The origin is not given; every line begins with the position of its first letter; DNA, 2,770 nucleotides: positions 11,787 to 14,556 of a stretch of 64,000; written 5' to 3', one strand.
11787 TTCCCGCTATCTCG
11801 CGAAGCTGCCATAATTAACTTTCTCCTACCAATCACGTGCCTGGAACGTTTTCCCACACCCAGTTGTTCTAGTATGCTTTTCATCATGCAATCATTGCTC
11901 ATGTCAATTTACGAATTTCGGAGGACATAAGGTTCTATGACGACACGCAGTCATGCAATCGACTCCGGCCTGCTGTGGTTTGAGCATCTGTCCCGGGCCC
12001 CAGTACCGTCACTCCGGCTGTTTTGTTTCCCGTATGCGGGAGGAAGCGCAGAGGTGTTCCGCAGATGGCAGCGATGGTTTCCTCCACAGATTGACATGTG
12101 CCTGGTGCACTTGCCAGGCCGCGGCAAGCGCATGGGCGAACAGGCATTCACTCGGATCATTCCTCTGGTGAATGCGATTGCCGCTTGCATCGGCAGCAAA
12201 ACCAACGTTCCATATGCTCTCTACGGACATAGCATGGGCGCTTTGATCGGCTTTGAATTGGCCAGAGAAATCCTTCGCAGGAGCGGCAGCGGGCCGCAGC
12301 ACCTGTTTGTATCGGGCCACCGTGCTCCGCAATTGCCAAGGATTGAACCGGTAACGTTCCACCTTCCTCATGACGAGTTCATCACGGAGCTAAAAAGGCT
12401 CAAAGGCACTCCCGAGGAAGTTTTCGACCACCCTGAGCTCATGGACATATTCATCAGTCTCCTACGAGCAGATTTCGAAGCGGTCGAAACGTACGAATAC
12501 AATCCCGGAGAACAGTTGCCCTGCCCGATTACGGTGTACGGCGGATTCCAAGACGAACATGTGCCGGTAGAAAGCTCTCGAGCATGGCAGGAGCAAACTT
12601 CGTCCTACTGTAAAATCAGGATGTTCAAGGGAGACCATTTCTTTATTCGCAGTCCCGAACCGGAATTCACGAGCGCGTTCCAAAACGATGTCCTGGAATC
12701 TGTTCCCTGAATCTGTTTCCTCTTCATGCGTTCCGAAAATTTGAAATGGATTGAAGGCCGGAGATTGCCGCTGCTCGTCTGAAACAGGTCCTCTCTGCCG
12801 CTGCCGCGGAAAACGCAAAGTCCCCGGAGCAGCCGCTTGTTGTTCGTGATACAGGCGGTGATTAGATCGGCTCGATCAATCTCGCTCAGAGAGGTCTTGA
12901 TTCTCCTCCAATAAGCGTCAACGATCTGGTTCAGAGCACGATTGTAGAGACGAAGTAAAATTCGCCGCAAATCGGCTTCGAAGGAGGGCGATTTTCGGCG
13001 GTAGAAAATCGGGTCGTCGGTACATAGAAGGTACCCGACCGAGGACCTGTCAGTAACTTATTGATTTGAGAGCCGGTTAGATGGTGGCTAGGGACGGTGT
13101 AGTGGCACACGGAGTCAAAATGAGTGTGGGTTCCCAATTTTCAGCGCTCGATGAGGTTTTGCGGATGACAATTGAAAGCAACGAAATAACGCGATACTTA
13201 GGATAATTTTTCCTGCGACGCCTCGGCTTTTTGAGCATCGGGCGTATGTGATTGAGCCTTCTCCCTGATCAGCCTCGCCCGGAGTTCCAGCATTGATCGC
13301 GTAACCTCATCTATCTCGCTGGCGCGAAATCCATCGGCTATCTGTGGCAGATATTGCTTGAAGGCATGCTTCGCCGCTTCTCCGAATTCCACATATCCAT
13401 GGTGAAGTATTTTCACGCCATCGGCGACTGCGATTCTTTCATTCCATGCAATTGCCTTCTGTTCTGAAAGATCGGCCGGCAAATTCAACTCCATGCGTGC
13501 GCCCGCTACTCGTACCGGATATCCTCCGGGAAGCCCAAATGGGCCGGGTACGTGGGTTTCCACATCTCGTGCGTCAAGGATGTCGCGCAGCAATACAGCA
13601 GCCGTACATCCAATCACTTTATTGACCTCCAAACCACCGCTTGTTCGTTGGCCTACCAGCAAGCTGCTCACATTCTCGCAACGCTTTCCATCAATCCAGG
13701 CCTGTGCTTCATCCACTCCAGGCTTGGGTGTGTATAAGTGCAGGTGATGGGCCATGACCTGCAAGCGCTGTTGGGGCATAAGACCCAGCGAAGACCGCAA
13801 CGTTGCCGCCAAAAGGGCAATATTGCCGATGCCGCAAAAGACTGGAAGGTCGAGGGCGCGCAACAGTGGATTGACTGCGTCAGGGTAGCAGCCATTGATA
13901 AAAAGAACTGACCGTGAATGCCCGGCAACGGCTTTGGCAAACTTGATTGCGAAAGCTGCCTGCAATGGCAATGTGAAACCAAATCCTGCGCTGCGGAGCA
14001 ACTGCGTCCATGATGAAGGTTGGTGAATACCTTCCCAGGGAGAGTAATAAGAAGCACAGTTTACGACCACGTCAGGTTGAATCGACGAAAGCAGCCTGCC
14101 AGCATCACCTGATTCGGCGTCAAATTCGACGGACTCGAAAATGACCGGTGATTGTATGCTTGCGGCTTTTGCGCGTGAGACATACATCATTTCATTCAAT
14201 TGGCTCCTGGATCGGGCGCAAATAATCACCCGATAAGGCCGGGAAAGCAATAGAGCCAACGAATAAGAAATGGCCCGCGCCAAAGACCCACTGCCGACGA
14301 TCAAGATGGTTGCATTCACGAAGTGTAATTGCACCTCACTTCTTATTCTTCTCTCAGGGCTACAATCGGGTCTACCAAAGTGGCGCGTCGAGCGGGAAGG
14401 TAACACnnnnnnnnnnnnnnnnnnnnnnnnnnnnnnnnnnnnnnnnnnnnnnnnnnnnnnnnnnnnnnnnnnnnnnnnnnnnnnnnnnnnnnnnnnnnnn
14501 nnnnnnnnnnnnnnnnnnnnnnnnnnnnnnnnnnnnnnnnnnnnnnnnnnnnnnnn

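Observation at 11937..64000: Orphan hybrid NRPS-PKS gene cluster (10 NRPS modules + 1 PKS module, >50 kb) that runs off the right edge of the window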

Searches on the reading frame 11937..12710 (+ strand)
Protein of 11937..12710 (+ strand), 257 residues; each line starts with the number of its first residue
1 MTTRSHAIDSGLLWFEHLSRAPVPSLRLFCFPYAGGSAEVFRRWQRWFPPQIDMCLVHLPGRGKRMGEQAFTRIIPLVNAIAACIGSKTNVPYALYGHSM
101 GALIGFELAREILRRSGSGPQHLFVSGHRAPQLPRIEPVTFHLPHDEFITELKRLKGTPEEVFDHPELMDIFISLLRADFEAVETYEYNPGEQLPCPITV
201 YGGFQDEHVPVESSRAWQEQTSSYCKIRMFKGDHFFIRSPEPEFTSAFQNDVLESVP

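Call 4: search_protein_families(library=pfam, proteins=[window:11937-12710:+], max_evalue=0.001)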
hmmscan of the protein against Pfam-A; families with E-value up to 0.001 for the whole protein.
window:11937-12710:+ (257 aa): 2 families
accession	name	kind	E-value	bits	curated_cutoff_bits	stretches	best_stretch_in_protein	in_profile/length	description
PF00975.26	Thioesterase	-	1.4e-45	156.7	26.4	1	27-239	2-212/226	Thioesterase domain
PF12697.13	Abhydrolase_6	-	2.2e-07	32.2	26.3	1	57-241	33-212/217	Alpha/beta hydrolase family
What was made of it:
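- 11937..12710 (+): Stand-alone type II thioesterase, convergent with the operon. It was seen only in this genome. PF00975, 156.7 bits (call 4).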

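Call 10: search_protein_families(library=ncbifam, proteins=[window:11937-12710:+], max_evalue=0.001)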
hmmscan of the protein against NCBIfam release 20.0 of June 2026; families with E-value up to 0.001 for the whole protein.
window:11937-12710:+ (257 aa): 0 families

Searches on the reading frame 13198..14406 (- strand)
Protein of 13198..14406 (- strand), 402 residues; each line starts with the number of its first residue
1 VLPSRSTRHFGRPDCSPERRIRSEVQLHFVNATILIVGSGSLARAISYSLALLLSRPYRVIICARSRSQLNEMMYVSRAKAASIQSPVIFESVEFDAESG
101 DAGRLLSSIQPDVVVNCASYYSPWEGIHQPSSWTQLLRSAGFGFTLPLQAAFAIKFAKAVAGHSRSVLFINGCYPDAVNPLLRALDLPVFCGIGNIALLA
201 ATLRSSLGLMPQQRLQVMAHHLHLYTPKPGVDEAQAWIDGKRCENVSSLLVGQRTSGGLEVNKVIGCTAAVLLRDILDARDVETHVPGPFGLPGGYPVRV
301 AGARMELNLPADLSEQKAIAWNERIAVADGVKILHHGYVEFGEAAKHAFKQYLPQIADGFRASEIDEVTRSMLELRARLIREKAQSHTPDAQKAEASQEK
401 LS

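Call 4: search_protein_families(library=pfam, proteins=[window:13198-14406:-], max_evalue=0.001)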
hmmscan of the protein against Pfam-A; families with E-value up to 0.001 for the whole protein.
window:13198-14406:- (402 aa): 0 families

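Call 10: search_protein_families(library=ncbifam, proteins=[window:13198-14406:-], max_evalue=0.001)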
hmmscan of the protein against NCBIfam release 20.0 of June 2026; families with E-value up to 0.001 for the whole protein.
window:13198-14406:- (402 aa): 0 families

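Call 30: find_homologous_proteins(query=window:13198-14319:-, max_evalue=0.00001)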
Query window:13198-14319:- (373 aa): 409 proteins with E <= 0.00001 among 8000 candidates; the best 120 are listed.
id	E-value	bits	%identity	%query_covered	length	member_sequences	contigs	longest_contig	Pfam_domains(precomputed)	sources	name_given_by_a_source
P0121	3.6e-218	742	88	100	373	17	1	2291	-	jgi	jgi:hypothetical protein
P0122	1.6e-215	733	87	100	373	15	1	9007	-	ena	-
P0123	1.1e-214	730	91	95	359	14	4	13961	-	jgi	jgi:hypothetical protein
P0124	3.3e-213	725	88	98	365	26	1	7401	-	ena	-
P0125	1.8e-212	723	86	100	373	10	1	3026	-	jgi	jgi:hypothetical protein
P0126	1.3e-211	720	87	100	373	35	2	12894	-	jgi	jgi:hypothetical protein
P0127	6.6e-209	711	88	95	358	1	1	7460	-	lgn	-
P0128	4.1e-208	709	88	95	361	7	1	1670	-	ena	-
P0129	4.2e-208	708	88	95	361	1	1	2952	-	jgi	jgi:hypothetical protein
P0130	4.7e-208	708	84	100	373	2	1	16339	-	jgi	jgi:hypothetical protein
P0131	3.7e-207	705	85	98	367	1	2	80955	-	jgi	jgi:hypothetical protein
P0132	5.0e-207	705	88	95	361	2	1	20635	-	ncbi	ncbi:MAG: potassium transporter TrkA [Candidatus Angelobacter sp.]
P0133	3.1e-203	692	83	99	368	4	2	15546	-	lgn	-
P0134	1.6e-200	684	83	99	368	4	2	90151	-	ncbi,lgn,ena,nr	ncbi:MAG TPA: hypothetical protein VJW20_24350 [Candidatus Angelobacter sp.]|nr:hypothetical protein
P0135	2.4e-200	683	87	94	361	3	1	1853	-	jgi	jgi:hypothetical protein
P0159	2.5e-195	666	83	95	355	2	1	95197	-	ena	-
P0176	2.3e-191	653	81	95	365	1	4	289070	-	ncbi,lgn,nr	ncbi:MAG TPA: hypothetical protein VFP59_11595 [Candidatus Angelobacter sp.]|nr:hypothetical protein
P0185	8.5e-188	642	80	95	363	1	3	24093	-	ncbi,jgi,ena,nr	ncbi:MAG: hypothetical protein DMG65_23895 [Candidatus Angelobacter sp. Gp1-AA117]|nr:MAG: hypotheti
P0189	4.1e-187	639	81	95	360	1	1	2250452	-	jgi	jgi:hypothetical protein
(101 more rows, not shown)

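Call 31: find_encoding_contigs(protein=P0189, flank=10000, max_places=2)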
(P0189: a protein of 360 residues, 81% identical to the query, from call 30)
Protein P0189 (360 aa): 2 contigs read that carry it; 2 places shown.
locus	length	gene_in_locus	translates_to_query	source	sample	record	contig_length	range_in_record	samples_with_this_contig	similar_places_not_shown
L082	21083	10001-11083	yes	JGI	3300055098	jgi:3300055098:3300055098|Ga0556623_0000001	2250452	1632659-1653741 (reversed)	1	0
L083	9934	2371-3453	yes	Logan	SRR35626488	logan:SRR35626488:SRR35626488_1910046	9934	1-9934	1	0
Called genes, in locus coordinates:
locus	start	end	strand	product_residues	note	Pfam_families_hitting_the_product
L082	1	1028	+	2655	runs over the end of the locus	PF00668:Condensation, PF00501:AMP-binding, PF13193:AMP-binding_C, PF00550:PP-binding, PF00668:Condensation, PF00501:AMP-binding, PF13193:AMP-binding_C, PF00550:PP-binding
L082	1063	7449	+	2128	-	PF00501:AMP-binding, PF08242:Methyltransf_12, PF13847:Methyltransf_31, PF00550:PP-binding, PF00668:Condensation, PF00501:AMP-binding, PF13193:AMP-binding_C, PF00550:PP-binding, +3 more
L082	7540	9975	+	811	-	PF12704:MacB_PCD, PF02687:FtsX, PF12704:MacB_PCD, PF02687:FtsX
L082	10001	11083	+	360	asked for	-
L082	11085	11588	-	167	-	PF14248:DUF4345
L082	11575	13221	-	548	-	PF00732:GMC_oxred_N (weak), PF00890:FAD_binding_2 (weak), PF01266:DAO (weak), PF07992:Pyr_redox_2 (faint), PF13450:NAD_binding_8 (weak), PF05199:GMC_oxred_C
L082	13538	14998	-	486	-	PF13489:Methyltransf_23, PF08241:Methyltransf_11, PF08242:Methyltransf_12, PF13649:Methyltransf_25, PF13847:Methyltransf_31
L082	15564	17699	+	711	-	-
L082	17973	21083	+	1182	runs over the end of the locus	PF00932:LTD, PF19580:Exo_endo_phos_3, PF02494:HYR (weak)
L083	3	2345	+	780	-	?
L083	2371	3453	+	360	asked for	-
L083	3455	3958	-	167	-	PF14248:DUF4345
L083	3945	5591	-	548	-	PF00732:GMC_oxred_N (weak), PF00890:FAD_binding_2 (weak), PF01266:DAO (weak), PF07992:Pyr_redox_2 (faint), PF13450:NAD_binding_8 (weak), PF05199:GMC_oxred_C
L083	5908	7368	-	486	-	PF13489:Methyltransf_23, PF08241:Methyltransf_11, PF08242:Methyltransf_12, PF13649:Methyltransf_25, PF13847:Methyltransf_31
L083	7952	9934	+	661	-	?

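Call 39: find_encoding_contigs(protein=P0159, flank=10000, max_places=1)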
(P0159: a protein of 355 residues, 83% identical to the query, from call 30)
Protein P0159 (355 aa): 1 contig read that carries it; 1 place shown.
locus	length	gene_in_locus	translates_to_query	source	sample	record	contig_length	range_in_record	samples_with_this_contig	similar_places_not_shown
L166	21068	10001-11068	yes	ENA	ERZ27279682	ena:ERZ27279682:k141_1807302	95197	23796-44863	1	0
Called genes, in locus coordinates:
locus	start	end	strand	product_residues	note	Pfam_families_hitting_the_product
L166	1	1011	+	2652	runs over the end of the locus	PF00668:Condensation, PF00501:AMP-binding, PF13193:AMP-binding_C, PF00550:PP-binding, PF00668:Condensation, PF00501:AMP-binding, PF13193:AMP-binding_C, PF00550:PP-binding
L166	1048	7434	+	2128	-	PF00501:AMP-binding, PF13489:Methyltransf_23 (weak), PF08242:Methyltransf_12, PF00550:PP-binding, PF00668:Condensation, PF00501:AMP-binding, PF13193:AMP-binding_C, PF00550:PP-binding, +3 more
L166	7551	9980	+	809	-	PF12704:MacB_PCD, PF02687:FtsX, PF12704:MacB_PCD, PF02687:FtsX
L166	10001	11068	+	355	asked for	-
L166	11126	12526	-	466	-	PF13372:Alginate_exp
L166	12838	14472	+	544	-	PF00890:FAD_binding_2 (faint), PF01266:DAO, PF01946:Thi4 (faint), PF13450:NAD_binding_8 (weak), PF00355:Rieske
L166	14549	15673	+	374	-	-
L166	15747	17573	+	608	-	PF07732:Cu-oxidase_3, PF00394:Cu-oxidase (weak), PF07731:Cu-oxidase_2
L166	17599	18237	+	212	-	-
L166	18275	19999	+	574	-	-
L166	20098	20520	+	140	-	PF04993:TfoX_N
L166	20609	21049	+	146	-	-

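Call 40: find_encoding_contigs(protein=P0176, flank=10000, max_places=1)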
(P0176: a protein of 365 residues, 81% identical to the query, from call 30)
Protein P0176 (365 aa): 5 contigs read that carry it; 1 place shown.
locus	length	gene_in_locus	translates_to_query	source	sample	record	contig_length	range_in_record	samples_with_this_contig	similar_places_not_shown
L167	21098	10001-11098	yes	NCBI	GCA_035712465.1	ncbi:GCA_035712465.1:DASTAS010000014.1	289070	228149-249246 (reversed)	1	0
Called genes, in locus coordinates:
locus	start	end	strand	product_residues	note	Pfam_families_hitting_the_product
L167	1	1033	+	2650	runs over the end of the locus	PF00668:Condensation, PF00501:AMP-binding, PF13193:AMP-binding_C, PF00550:PP-binding, PF00668:Condensation, PF00501:AMP-binding, PF13193:AMP-binding_C, PF00550:PP-binding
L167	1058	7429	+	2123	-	PF00501:AMP-binding, PF08242:Methyltransf_12, PF13649:Methyltransf_25, PF13847:Methyltransf_31, PF00550:PP-binding, PF00668:Condensation, PF00501:AMP-binding, PF13193:AMP-binding_C, +2 more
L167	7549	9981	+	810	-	PF12704:MacB_PCD, PF02687:FtsX, PF12704:MacB_PCD, PF02687:FtsX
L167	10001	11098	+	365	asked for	-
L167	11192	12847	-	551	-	PF18456:CmlA_N, PF13483:Lactamase_B_3, PF12706:Lactamase_B_2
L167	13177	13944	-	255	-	-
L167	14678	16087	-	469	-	PF18914:DUF5666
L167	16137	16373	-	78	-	-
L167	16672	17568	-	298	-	PF04773:FecR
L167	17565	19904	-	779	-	PF05226:CHASE2, PF00512:HisKA, PF02518:HATPase_c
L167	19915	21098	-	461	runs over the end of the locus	PF00072:Response_reg, PF00158:Sigma54_activat, PF01078:Mg_chelatase (faint), PF14532:Sigma54_activ_2, PF07728:AAA_5 (weak), PF25601:AAA_lid_14, PF02954:HTH_8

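Call 45: predict_structure(alignment_id=A1)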
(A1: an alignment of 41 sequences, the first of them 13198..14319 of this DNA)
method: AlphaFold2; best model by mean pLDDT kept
length: 373 residues; sequences in the alignment: 41
mean_pLDDT: 92.1   pTM: 0.91
mean pLDDT of the five models: 92.1, 92.2, 92.0, 90.9, 90.8
residues with pLDDT >= 90: 300; 70-90: 50; 50-70: 8; < 50: 15
segments of 3 or more residues with pLDDT < 50: 358-360, 362-373
pLDDT, mean of each block of 10 residues (from residue 1): 92 97 97 98 99 98 97 98 98 87 92 94 99 97 97 98 95 94 95 76 89 90 86 95 97 97 97 97 96 91 95 95 97 98 97 66 46 36
secondary structure, 60 per line:
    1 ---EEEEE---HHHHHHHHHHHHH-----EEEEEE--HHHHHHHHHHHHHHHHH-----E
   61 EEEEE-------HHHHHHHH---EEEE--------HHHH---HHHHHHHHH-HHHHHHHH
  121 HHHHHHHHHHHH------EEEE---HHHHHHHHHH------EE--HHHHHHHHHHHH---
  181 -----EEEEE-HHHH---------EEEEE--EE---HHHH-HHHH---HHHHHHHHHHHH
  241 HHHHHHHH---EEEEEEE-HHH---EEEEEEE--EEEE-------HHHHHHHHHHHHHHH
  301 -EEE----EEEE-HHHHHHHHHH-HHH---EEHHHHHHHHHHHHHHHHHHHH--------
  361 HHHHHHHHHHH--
elements in order: E4-8 H12-24 E30-35 H38-54 E60-65 H73-80 E84-87 H96-99 H103-111 H113-132 E139-142 H146-155 H166-177 E186-190 H192-195 E205-209 H217-220 H222-225 H229-248 E252-258 E266-272 E275-278 H286-300 E302-304 E309-312 H314-323 H333-352 H361-371
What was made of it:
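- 13198..14319 (-): Conserved 373-aa NAD(P)-binding Rossmann protein (GSGSLA motif) with no Pfam or NCBIfam hit. Its fold resembles LDH/MDH-type dehydrogenases. The AF2 model has pLDDT 92 (call 45).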

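Call 48: fold_search(model_id=the predicted structure, library=pdb)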
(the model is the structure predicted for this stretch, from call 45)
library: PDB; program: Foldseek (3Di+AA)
matches with E <= 10: 1578; with E <= 0.001: 349
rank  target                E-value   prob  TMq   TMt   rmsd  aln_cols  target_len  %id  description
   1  6vdj_B                4.4e-09  1.00  0.48  0.54   7.9       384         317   13  Crystal structure of ancestral apicomplexan lactate dehydrogenase with sulfate and NADH4. (released 2020-01-29)
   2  1pzg_C                5.5e-09  1.00  0.51  0.57   6.7       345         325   15  T.gondii LDH1 complexed with APAD and sulfate at 1.6 Angstroms (released 2004-02-24)
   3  1t26                  5.5e-09  1.00  0.51  0.59   6.2       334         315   15  Plasmodium falciparum lactate dehydrogenase complexed with NADH and 4-hydroxy-1,2,5-thiadiazole-3-carboxylic acid (released 2004-05-11)
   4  1uxh_A                5.5e-09  1.00  0.49  0.58   6.6       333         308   16  Large improvement in the thermal stability of a tetrameric malate dehydrogenase by single point mutations at the dimer (released 2004-08-26)
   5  3u95_B                6.5e-09  1.00  0.53  0.44   9.3       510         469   12  Crystal structure of a putative alpha-glucosidase from Thermotoga neapolitana (released 2012-09-26)
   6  1oc4_A                8.2e-09  1.00  0.52  0.60   6.1       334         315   13  Lactate dehydrogenase from Plasmodium berghei (released 2003-09-18)
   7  1t24                  9.1e-09  1.00  0.51  0.59   6.2       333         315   15  Plasmodium falciparum lactate dehydrogenase complexed with NAD+ and 4-hydroxy-1,2,5-oxadiazole-3-carboxylic acid (released 2004-05-11)
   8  1ldg                  9.6e-09  1.00  0.51  0.58   6.2       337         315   14  PLASMODIUM FALCIPARUM L-LACTATE DEHYDROGENASE COMPLEXED WITH NADH AND OXAMATE (released 1997-09-17)
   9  1sov_A                9.6e-09  1.00  0.50  0.58   6.8       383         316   13  Toxoplasma gondii bradyzoite-specific LDH (LDH2) apo form (released 2005-03-15)
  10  1sow_A                1.2e-08  1.00  0.51  0.58   6.9       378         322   14  T. gondii bradyzoite-specific LDH (LDH2) in complex with NAD and oxalate (released 2005-03-15)
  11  2a92_C                1.3e-08  1.00  0.52  0.60   6.1       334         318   14  Crystal structure of lactate dehydrogenase from Plasmodium vivax: complex with NADH (released 2006-01-10)
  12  1pzf_A                1.3e-08  1.00  0.51  0.56   6.6       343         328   15  T.gondii LDH1 ternary complex with APAD+ and oxalate (released 2004-02-24)
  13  1uxi_A                1.3e-08  1.00  0.48  0.56   6.8       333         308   16  Large improvement in the thermal stability of a tetrameric malate dehydrogenase by single point mutations at the dimer (released 2004-08-26)
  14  9sd3_A                1.4e-08  1.00  0.46  0.54   7.1       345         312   16  Crystal structure of Methanocaldococcus infernus Malate dehydrogenase (released 2025-11-26)
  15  4plc_A                1.6e-08  1.00  0.47  0.53   7.7       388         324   13  Crystal structure of ancestral apicomplexan lactate dehydrogenase with malate. (released 2014-07-02)
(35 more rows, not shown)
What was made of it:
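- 13198..14319 (-): Foldseek TM is about 0.5 to LDH/MDH (call 48).
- ORF402 is a confident Rossmann/LDH-MDH-like model (calls 45, 48).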

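Call 50: search_protein_families(library=pfam, proteins=[L167:13177-13944:-], max_evalue=0.01)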
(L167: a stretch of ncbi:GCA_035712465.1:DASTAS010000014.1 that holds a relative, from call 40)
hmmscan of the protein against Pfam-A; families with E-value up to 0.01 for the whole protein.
L167:13177-13944:- (255 aa): 0 families
